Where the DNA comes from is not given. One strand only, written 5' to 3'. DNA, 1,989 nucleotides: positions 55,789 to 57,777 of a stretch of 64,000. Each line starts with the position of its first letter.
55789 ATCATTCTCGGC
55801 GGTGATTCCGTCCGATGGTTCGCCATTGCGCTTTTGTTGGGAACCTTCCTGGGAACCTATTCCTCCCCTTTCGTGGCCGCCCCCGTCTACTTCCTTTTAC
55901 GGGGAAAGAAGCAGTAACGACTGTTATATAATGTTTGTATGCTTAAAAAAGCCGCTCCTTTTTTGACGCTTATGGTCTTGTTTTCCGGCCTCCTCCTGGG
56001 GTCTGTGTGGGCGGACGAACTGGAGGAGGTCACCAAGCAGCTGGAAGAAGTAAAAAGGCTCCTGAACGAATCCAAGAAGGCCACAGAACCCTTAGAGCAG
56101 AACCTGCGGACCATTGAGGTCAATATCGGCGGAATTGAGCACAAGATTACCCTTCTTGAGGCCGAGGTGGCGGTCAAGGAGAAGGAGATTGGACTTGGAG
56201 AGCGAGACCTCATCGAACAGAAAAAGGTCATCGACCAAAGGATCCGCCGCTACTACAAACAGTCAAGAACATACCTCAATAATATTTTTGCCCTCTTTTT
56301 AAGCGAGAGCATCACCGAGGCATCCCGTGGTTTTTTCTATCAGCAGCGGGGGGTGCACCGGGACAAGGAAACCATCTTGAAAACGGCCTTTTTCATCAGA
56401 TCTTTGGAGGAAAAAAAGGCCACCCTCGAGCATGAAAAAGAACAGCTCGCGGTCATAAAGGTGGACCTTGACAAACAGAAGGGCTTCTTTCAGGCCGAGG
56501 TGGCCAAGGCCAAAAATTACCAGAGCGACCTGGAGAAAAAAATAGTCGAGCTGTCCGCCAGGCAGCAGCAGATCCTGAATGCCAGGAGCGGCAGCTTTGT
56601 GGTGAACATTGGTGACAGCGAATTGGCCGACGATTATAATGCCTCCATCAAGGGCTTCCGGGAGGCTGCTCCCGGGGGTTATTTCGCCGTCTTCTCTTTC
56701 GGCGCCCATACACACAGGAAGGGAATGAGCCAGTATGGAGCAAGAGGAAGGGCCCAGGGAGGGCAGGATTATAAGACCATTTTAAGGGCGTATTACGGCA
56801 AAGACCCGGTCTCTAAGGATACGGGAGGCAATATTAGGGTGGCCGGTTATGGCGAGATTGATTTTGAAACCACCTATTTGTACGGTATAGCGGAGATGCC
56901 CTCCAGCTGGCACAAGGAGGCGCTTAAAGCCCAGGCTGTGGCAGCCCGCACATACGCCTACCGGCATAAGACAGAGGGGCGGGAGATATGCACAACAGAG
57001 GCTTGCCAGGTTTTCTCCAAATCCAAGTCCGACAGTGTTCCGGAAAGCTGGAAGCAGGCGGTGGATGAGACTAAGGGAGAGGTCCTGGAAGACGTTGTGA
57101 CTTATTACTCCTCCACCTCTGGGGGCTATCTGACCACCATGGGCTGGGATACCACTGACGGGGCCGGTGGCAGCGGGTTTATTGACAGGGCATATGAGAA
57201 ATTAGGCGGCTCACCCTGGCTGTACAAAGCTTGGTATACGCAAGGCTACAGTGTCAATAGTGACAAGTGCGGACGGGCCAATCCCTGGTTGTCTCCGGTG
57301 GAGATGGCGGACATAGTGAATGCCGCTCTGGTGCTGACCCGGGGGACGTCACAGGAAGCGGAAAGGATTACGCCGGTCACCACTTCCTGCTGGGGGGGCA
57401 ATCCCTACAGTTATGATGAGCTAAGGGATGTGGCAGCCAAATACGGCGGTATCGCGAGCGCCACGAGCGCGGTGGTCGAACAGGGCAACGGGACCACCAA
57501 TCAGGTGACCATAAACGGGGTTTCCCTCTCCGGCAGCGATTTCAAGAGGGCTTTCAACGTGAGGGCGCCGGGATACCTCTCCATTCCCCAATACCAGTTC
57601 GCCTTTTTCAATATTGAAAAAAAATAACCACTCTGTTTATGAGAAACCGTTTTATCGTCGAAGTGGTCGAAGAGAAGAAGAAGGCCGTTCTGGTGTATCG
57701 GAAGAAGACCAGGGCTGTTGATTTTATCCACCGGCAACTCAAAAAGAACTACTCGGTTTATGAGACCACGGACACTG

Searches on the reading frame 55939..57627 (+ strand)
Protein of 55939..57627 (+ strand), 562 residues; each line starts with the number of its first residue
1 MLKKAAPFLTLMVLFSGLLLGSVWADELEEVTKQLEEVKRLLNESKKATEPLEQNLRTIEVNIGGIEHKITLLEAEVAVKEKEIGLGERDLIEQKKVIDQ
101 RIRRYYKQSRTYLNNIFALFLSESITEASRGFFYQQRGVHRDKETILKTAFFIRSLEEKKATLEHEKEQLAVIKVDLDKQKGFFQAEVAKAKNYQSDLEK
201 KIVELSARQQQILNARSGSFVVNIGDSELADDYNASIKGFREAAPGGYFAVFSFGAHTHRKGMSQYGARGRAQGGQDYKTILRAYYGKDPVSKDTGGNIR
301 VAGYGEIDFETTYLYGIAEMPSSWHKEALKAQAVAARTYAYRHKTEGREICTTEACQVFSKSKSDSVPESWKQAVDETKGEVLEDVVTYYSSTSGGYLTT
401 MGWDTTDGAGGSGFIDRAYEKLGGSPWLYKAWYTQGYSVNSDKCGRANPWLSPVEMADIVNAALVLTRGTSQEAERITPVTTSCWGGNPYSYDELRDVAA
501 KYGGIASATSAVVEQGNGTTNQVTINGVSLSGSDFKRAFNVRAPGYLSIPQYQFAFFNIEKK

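Call 19: search_protein_families(library=pfam, proteins=[window:55939-57627:+], max_evalue=0.01)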
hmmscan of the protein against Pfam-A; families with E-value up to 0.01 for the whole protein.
window:55939-57627:+ (562 aa): 2 families
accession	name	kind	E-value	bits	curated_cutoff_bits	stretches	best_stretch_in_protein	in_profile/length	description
PF08486.15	SpoIID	-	6.8e-21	75.1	23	1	312-383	15-95/97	Stage II sporulation protein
PF09548.15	Spore_III_AB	-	0.0051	17.3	32.5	0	10-47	5-42/170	Stage III sporulation protein AB (spore_III_AB)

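Call 69: find_encoding_contigs(protein=window:55939-57627:+, flank=10000, max_places=1)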
Protein window:55939-57627:+ (562 aa): no gene with exactly this product is on record in the collection.

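Call 92: search_protein_families(library=ncbifam, proteins=[window:55939-57627:+], max_evalue=0.1)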
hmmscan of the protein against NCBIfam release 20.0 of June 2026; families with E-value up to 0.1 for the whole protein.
window:55939-57627:+ (562 aa): 4 families
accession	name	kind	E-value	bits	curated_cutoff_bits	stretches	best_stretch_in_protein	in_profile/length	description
TIGR02669.1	SpoIID_LytB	domain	3.4e-28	99.3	83.3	2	307-398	6-104/270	SpoIID/LytB domain-containing protein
TIGR02870.1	spore_II_D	equivalog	4.3e-16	58.9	234.75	2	313-397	77-187/338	stage II sporulation protein D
TIGR02168.1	SMC_prok_B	equivalog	0.00038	18.3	567.35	1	23-212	229-412/1181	chromosome segregation protein SMC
NF003034.1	PRK03918.1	equivalog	0.012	13.6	700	1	26-214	224-405/878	DNA double-strand break repair ATPase Rad50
